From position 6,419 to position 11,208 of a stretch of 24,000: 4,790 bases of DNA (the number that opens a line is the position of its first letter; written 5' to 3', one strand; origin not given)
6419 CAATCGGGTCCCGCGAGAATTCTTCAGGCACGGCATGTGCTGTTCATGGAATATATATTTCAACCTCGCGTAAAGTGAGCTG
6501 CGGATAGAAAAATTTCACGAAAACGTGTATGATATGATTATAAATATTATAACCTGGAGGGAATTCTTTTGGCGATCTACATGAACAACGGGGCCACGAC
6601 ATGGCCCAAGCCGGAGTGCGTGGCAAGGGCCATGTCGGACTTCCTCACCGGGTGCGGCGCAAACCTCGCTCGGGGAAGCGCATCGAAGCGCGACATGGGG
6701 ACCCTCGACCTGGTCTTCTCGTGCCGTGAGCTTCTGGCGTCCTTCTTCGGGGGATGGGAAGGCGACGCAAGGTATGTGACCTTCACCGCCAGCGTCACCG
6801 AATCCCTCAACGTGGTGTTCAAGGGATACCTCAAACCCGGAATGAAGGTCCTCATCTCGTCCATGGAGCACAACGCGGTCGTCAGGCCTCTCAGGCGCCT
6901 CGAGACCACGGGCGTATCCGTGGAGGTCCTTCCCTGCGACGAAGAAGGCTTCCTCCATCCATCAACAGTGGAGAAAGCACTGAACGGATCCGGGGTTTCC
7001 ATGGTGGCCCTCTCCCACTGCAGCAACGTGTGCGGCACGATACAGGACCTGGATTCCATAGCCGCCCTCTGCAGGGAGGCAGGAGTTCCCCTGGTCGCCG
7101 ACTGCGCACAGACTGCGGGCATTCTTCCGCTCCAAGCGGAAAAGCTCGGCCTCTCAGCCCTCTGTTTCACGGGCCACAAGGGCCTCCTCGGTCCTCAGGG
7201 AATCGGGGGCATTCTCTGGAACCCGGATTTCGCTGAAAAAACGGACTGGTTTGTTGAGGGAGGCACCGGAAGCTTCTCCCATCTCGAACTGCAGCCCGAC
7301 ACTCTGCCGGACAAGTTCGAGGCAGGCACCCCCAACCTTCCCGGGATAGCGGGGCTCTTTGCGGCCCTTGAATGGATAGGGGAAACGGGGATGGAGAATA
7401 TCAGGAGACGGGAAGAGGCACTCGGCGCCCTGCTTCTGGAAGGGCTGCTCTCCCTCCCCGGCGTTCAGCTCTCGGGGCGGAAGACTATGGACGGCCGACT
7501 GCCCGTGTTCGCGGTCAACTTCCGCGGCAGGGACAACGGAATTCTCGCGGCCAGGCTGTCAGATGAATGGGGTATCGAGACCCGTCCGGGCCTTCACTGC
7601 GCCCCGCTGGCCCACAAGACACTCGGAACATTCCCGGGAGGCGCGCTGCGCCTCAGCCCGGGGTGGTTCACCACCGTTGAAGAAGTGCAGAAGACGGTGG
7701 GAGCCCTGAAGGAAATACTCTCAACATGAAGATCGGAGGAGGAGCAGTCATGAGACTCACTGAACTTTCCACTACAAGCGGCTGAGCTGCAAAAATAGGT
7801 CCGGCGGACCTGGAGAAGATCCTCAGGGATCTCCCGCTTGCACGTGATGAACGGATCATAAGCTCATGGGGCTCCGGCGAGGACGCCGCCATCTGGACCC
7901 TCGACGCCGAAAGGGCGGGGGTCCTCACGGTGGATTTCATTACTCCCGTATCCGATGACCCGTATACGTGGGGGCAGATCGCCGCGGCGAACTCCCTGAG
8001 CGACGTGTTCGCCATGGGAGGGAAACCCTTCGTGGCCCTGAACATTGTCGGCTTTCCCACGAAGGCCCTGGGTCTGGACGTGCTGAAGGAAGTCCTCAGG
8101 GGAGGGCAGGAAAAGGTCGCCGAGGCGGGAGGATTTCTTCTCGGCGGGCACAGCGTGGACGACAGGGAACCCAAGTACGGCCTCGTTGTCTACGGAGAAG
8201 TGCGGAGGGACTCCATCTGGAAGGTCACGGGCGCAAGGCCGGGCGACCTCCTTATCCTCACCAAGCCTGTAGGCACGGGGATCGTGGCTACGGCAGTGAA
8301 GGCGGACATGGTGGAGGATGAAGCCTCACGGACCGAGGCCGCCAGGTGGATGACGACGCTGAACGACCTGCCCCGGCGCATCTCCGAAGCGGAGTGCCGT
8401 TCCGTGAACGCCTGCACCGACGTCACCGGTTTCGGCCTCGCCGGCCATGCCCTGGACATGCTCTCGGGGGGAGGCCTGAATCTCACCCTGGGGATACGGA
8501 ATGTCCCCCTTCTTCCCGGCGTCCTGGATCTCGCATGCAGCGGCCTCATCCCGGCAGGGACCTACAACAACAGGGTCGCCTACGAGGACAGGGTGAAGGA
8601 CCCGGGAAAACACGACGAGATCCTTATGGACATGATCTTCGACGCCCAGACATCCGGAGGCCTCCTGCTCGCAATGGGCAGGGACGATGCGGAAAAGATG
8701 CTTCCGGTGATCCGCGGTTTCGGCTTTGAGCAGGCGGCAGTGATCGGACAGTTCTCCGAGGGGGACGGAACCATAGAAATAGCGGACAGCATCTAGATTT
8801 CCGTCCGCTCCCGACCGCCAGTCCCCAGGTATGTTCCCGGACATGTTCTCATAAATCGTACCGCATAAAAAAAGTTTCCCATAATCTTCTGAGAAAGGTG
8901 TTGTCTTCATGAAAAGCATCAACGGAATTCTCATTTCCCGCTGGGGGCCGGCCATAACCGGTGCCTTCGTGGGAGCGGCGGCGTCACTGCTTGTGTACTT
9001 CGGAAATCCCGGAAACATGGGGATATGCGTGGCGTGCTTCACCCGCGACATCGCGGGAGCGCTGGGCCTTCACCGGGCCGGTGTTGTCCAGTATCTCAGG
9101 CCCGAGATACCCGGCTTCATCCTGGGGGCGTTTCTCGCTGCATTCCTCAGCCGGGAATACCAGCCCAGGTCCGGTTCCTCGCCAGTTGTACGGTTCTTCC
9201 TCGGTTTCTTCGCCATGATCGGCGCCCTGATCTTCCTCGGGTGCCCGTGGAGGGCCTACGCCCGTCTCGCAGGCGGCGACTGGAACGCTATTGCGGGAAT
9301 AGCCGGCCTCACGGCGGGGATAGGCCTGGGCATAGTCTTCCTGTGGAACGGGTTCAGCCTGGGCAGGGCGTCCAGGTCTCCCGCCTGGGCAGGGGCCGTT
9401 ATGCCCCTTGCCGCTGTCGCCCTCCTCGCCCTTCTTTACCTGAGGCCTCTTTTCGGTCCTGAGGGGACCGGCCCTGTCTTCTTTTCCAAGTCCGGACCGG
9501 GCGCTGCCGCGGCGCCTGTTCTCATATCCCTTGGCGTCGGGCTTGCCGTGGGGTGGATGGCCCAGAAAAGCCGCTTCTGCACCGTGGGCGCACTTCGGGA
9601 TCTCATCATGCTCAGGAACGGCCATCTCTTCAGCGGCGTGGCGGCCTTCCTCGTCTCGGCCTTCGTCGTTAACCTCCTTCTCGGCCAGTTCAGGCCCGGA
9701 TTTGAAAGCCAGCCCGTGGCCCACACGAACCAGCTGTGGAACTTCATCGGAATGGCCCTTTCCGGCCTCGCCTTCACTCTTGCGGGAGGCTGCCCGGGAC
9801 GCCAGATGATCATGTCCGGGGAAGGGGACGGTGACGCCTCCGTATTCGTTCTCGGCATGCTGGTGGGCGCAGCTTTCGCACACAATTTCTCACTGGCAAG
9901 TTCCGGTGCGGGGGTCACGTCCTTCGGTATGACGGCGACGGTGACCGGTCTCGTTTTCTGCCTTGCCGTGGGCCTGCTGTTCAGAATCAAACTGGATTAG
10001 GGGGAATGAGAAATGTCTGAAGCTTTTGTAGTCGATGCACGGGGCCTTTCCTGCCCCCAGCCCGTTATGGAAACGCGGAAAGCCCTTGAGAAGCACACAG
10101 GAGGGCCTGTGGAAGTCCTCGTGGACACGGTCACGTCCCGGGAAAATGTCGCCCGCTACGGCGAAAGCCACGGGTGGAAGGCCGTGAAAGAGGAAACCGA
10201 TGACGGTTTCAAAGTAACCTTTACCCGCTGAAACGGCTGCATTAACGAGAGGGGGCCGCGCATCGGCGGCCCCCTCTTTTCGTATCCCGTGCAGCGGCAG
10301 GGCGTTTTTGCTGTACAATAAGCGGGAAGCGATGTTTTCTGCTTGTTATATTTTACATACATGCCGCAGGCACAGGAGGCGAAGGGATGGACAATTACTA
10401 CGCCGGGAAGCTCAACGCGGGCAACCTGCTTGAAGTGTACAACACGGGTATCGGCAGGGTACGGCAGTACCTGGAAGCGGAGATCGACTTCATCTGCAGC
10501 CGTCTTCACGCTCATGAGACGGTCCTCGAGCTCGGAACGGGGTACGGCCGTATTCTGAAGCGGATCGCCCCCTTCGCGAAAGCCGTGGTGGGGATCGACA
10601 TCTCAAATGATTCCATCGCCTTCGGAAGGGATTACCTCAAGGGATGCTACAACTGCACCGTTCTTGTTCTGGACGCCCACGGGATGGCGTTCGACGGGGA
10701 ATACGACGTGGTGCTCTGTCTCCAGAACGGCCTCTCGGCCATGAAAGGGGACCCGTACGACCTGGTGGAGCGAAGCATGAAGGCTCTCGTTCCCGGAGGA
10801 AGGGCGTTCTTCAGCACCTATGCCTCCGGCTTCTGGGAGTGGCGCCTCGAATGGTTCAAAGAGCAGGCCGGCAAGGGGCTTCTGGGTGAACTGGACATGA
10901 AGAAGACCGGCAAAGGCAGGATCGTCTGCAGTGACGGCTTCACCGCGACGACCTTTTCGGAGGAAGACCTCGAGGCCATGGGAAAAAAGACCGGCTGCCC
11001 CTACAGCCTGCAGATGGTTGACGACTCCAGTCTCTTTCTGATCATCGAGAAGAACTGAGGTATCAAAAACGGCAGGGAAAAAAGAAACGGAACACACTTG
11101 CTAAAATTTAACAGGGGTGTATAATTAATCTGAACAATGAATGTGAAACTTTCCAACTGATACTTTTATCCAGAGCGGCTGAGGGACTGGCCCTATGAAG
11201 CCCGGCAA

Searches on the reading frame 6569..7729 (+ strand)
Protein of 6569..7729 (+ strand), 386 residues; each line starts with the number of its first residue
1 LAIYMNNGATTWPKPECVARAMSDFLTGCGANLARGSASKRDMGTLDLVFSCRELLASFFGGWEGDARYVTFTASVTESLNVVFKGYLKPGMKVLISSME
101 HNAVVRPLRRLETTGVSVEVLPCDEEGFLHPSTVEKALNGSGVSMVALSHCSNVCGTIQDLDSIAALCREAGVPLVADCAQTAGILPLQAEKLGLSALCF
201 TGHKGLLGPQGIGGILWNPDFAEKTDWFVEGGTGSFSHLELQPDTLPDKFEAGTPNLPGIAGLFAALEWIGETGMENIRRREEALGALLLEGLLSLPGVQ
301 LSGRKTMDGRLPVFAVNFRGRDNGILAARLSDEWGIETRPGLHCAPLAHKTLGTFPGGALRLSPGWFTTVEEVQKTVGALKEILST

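Call 41: search_protein_families(library=pfam, proteins=[window:6569-7729:+], max_evalue=0.0001)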
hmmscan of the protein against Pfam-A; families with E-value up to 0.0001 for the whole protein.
window:6569-7729:+ (386 aa): 4 families
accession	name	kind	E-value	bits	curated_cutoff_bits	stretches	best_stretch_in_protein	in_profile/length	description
PF00266.25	Aminotran_5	-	1e-70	239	21.5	1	3-375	1-370/371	Aminotransferase class-V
PF01041.23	DegT_DnrJ_EryC1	-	1.5e-08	34.7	19.8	1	67-184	39-151/360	DegT/DnrJ/EryC1/StrS aminotransferase family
PF00155.27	Aminotran_1_2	-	4.1e-06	26.7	19.7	1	14-180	18-187/361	Aminotransferase class I and II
PF01212.27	Beta_elim_lyase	-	2.6e-05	24.2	27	1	68-182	48-172/288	Beta-eliminating lyase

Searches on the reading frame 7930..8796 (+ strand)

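Call 41: search_protein_families(library=pfam, proteins=[window:7930-8796:+], max_evalue=0.0001)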
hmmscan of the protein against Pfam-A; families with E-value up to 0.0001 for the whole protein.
window:7930-8796:+ (288 aa): 2 families
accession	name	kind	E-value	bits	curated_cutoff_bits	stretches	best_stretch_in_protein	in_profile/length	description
PF00586.29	AIRS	-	2.1e-19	70.4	24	1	3-91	22-112/112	AIR synthase related protein, N-terminal domain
PF02769.27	AIRS_C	-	7.6e-16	59.1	23.1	1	103-280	1-150/156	AIR synthase related protein, C-terminal domain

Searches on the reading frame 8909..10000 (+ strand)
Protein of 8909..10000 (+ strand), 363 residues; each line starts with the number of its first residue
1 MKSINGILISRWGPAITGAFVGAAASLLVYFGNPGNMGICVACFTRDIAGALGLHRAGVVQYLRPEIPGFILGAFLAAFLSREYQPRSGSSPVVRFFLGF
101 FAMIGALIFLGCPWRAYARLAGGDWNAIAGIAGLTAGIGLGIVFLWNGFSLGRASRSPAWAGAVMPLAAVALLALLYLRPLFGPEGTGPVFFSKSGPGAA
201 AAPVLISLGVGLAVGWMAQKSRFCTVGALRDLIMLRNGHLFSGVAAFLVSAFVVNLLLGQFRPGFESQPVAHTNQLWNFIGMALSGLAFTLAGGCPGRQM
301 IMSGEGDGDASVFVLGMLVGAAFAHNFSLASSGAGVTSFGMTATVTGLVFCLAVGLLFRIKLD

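Call 41: search_protein_families(library=pfam, proteins=[window:8909-10000:+], max_evalue=0.0001)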
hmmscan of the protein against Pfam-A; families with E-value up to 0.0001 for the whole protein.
window:8909-10000:+ (363 aa): 1 family
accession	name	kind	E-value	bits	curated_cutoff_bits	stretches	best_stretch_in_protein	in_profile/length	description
PF04143.19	Sulf_transp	-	7.6e-11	42.5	27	1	220-333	1-112/310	Sulphur transport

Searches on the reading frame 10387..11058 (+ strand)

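Call 3: search_protein_families(library=pfam, proteins=[window:10387-11058:+], max_evalue=1)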
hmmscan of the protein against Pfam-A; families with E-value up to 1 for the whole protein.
window:10387-11058:+ (223 aa): 9 families
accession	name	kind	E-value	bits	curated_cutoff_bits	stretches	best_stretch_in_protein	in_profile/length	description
PF13649.12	Methyltransf_25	-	1.8e-12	48.2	27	1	46-138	1-97/97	Methyltransferase domain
PF08242.18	Methyltransf_12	-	6.8e-10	40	30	1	47-139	1-97/98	Methyltransferase domain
PF13489.12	Methyltransf_23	-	1e-09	38.8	27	1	25-159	5-124/164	Methyltransferase domain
PF08241.18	Methyltransf_11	-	6e-09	36.9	21.2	1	47-142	1-95/95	Methyltransferase domain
PF13847.12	Methyltransf_31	-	1.5e-08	34.9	27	1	41-139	2-106/145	Methyltransferase domain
PF02353.26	CMAS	-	0.0037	17.1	27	1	33-112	51-134/273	Mycolic acid cyclopropane synthetase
PF05219.18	DREV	-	0.0063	16.1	26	1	41-142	93-186/265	DREV methyltransferase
PF05175.20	MTS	-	0.024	14.7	23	1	39-139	26-135/170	Methyltransferase small domain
PF05401.17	NodS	-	0.23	11.7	24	1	35-111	36-112/201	Nodulation protein S (NodS)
